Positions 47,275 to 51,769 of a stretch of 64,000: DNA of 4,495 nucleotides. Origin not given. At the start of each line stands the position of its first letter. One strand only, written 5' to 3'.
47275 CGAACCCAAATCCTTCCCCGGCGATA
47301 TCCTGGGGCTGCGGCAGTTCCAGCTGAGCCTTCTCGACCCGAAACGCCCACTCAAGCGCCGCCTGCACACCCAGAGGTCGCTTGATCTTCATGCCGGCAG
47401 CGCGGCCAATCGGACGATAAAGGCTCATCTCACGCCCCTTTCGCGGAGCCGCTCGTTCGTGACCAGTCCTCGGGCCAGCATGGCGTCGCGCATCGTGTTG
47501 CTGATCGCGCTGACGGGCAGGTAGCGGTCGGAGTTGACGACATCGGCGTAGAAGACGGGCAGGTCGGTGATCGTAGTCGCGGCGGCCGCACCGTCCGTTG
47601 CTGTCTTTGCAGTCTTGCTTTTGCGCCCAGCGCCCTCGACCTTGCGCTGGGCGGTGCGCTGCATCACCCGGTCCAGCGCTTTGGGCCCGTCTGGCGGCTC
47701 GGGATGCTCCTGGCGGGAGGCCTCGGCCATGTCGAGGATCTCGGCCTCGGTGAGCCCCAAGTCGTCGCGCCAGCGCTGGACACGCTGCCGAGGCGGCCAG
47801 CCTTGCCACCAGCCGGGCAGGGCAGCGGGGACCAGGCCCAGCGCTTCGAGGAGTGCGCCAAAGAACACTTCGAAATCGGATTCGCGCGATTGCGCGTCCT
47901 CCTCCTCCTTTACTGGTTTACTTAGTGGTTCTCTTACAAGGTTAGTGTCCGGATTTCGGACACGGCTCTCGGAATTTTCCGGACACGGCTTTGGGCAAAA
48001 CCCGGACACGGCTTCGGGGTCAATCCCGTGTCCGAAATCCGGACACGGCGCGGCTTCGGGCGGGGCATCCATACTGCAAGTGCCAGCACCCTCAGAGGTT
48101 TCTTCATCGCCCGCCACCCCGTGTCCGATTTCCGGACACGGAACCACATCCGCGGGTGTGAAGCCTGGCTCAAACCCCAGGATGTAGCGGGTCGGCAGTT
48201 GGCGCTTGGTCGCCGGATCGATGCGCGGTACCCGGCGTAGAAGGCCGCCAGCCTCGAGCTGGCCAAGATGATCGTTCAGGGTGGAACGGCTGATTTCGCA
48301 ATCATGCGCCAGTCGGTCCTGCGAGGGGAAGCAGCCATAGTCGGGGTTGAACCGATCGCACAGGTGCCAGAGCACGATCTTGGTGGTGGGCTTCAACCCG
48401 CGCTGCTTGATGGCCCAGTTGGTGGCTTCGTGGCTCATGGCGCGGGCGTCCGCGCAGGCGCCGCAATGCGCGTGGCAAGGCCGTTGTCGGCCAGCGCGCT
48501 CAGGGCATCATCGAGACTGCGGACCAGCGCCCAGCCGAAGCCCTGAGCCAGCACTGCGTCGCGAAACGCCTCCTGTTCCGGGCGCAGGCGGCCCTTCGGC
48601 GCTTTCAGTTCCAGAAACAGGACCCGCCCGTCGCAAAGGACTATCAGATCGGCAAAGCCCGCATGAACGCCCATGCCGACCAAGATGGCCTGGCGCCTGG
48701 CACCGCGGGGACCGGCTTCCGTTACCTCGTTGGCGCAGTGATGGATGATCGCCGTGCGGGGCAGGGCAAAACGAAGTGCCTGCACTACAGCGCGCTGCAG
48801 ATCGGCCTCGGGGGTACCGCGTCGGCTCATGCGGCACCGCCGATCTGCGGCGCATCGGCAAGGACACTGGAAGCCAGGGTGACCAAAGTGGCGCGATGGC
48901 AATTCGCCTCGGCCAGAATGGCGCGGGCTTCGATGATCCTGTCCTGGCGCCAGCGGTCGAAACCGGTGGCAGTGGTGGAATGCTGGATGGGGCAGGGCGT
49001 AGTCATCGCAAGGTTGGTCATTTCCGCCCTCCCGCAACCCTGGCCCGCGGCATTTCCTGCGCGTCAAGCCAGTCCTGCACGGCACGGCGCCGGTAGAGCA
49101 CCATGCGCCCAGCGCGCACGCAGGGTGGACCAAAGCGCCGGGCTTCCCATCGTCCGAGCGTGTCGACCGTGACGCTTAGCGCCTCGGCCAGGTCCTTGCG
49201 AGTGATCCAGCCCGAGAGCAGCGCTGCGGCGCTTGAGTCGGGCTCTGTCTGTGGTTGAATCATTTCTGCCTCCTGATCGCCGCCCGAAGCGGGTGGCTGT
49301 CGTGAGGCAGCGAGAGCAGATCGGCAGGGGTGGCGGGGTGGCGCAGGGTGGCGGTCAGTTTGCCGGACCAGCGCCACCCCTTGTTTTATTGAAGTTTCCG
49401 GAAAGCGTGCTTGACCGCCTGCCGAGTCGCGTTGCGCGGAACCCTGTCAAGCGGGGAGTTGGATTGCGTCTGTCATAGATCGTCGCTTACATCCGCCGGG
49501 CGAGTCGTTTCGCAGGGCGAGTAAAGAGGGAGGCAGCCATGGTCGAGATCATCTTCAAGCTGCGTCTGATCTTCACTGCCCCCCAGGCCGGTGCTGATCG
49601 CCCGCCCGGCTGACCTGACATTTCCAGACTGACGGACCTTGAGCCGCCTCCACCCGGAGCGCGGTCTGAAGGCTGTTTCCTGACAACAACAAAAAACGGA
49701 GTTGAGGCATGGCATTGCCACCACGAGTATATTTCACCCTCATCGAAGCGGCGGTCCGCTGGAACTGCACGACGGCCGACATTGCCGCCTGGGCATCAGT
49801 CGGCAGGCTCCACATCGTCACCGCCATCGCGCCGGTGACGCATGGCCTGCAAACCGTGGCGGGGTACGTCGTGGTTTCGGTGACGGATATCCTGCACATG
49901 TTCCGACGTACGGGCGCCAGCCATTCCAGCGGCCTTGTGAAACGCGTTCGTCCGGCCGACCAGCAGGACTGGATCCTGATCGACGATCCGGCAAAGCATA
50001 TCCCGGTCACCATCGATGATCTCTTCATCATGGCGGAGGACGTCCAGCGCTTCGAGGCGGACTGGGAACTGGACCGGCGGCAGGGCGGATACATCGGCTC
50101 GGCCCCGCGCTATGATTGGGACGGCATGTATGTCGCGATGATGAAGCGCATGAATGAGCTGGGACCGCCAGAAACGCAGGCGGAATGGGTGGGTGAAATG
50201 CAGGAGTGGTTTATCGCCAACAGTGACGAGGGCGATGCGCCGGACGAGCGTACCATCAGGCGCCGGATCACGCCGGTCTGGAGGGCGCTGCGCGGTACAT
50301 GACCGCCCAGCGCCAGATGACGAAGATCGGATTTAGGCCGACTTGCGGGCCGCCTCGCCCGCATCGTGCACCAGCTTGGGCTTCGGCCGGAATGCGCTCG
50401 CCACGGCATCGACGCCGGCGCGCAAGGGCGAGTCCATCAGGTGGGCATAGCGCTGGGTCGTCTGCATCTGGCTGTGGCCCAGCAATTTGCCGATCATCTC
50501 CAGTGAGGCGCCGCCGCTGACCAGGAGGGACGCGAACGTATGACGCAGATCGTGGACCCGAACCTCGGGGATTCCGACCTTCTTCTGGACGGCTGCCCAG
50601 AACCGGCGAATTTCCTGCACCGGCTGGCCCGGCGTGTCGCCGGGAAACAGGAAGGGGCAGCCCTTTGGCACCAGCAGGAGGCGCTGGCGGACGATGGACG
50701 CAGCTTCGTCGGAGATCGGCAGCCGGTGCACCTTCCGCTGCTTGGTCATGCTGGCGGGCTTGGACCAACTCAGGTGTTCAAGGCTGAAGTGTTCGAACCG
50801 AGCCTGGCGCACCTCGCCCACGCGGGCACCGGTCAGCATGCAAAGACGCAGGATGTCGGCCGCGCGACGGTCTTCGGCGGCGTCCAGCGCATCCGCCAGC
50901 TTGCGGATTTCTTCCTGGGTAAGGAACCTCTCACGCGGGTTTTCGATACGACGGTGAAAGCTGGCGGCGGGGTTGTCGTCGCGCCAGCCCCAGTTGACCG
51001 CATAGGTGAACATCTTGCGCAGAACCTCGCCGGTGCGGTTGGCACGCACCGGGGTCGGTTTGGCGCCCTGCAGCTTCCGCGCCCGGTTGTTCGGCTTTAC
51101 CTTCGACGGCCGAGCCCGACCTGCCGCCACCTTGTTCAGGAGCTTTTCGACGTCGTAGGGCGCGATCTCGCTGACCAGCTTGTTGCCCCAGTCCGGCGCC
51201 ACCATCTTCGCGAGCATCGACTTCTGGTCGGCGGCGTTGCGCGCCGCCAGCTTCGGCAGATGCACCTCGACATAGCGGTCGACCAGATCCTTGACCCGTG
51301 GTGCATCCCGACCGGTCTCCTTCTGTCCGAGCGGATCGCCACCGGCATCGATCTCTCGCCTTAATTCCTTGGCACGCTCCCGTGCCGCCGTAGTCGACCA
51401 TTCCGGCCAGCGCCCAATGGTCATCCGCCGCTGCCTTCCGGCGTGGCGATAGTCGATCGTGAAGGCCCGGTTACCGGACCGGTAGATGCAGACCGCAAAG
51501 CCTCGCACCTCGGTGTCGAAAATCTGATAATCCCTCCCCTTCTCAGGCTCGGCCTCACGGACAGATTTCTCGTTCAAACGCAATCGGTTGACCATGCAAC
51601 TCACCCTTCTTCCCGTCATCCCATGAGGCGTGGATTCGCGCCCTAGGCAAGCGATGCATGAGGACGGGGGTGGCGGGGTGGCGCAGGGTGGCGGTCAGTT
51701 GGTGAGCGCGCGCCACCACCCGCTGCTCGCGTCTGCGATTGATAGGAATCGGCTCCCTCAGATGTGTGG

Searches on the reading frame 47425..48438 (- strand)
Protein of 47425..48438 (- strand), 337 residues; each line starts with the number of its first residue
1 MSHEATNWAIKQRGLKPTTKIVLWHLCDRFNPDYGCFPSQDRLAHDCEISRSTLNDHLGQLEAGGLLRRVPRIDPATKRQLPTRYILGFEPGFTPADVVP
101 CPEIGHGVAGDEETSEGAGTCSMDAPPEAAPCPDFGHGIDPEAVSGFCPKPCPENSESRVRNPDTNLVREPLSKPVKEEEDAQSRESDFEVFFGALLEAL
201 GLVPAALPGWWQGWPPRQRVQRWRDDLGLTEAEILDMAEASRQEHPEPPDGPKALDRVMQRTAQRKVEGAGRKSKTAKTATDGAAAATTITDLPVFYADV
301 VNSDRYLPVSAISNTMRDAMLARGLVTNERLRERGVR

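Call 82: search_protein_families(library=phrogs, proteins=[window:47425-48438:-], max_evalue=0.001)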
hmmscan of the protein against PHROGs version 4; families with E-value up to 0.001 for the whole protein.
window:47425-48438:- (337 aa): 10 families
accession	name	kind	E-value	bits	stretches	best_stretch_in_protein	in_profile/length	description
phrog_345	-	DNA, RNA and nucleotide metabolism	6.5e-32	112.4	1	1-220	31-223/297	replication initiation O-like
phrog_270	-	DNA, RNA and nucleotide metabolism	4.4e-16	60.2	1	2-168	32-152/383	replication initiation protein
phrog_391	-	DNA, RNA and nucleotide metabolism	7.4e-15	56.4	1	1-189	1-174/298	replication initiation O-like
phrog_1032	-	DNA, RNA and nucleotide metabolism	6.1e-14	53.7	1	1-72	1-72/281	replication initiation protein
phrog_6643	-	DNA, RNA and nucleotide metabolism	1.9e-13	51.5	1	1-80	1-80/313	replication initiation protein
phrog_4617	-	DNA, RNA and nucleotide metabolism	9.6e-09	36.2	1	1-73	1-73/223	replication initiation protein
phrog_8540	-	DNA, RNA and nucleotide metabolism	2e-08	35.7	1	1-166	1-147/196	replication initiation O-like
phrog_678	-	DNA, RNA and nucleotide metabolism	1.5e-06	29.1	1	4-87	62-134/346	replication initiation O-like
phrog_35955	-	unknown function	3.4e-05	24.4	1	287-336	234-283/285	-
phrog_186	-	DNA, RNA and nucleotide metabolism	0.00032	21.5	1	8-80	33-103/308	DnaD-like helicase loader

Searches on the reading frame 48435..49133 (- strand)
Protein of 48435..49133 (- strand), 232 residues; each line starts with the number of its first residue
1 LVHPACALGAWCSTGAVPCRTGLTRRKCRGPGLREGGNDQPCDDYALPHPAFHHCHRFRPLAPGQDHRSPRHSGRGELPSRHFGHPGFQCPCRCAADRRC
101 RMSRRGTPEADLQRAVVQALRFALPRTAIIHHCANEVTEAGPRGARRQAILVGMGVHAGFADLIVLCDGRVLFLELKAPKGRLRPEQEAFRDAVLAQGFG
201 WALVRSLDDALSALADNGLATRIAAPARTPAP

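Call 82: search_protein_families(library=phrogs, proteins=[window:48435-49133:-], max_evalue=0.001)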
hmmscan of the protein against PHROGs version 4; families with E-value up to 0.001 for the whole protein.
window:48435-49133:- (232 aa): 3 families
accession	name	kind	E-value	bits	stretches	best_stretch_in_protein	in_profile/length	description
phrog_824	-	unknown function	3.7e-30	106.7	1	102-222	59-179/265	-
phrog_93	-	DNA, RNA and nucleotide metabolism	7.8e-12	45.6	1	102-214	347-438/613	endonuclease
phrog_5702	-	DNA, RNA and nucleotide metabolism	3e-11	44.1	1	154-215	1-64/70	Holliday junction resolvase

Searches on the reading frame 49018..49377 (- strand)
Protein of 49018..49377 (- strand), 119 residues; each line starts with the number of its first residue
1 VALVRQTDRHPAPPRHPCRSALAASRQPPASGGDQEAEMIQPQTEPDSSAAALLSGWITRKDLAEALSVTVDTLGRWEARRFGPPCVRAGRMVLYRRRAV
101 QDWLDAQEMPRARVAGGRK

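Call 82: search_protein_families(library=phrogs, proteins=[window:49018-49377:-], max_evalue=0.001)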
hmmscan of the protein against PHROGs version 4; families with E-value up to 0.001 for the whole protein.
window:49018-49377:- (119 aa): 3 families
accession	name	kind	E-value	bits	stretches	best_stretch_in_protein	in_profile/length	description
phrog_597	-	DNA, RNA and nucleotide metabolism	2.3e-09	38.6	1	46-116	101-171/200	DNA binding protein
phrog_66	-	integration and excision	3.2e-09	37.9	1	37-114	73-150/412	excisionase and transcriptional regulator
phrog_4745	-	DNA, RNA and nucleotide metabolism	0.00023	21.9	1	38-107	12-87/107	DNA binding protein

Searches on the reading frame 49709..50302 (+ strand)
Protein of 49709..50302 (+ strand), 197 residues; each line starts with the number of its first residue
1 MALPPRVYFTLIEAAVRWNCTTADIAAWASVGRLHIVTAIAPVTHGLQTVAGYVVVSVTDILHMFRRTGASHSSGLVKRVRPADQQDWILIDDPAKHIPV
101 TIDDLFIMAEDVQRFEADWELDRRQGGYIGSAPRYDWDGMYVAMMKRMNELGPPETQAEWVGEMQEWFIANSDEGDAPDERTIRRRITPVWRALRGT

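Call 82: search_protein_families(library=phrogs, proteins=[window:49709-50302:+], max_evalue=0.001)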
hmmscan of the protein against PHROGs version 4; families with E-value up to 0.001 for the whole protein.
window:49709-50302:+ (197 aa): 1 family
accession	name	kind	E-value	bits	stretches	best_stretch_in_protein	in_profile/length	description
phrog_13283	-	unknown function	1.6e-78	263.8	1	1-196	1-196/198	-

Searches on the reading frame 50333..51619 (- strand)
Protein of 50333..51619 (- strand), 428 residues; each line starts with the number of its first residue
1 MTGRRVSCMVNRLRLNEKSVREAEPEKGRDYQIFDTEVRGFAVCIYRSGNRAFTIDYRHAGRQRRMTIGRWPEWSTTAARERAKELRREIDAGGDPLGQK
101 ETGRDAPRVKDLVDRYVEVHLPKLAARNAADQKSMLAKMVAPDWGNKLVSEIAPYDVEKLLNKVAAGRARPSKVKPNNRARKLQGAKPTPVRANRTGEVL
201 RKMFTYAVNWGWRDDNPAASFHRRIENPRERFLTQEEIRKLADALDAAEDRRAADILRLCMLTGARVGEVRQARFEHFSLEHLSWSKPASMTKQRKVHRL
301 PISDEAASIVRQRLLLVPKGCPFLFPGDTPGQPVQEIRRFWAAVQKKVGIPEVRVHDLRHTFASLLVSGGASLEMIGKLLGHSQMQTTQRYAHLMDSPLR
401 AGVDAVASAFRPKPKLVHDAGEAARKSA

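Call 4: search_protein_families(library=pfam, proteins=[window:50333-51619:-], max_evalue=0.01)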
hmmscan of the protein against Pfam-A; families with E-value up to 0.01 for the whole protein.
window:50333-51619:- (428 aa): 3 families
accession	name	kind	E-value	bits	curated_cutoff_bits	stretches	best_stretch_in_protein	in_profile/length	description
PF00589.27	Phage_integrase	-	2.8e-24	86.3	27.1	1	232-395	2-169/172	Phage integrase family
PF13356.12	Arm-DNA-bind_3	-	4.2e-16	59.3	27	1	15-101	1-81/83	Arm DNA-binding domain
PF22022.2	Phage_int_M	-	1.6e-08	35.1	27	1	111-166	3-58/96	Phage integrase central domain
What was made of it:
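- Checked: The integrase is at 50333-51619 (call 4).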
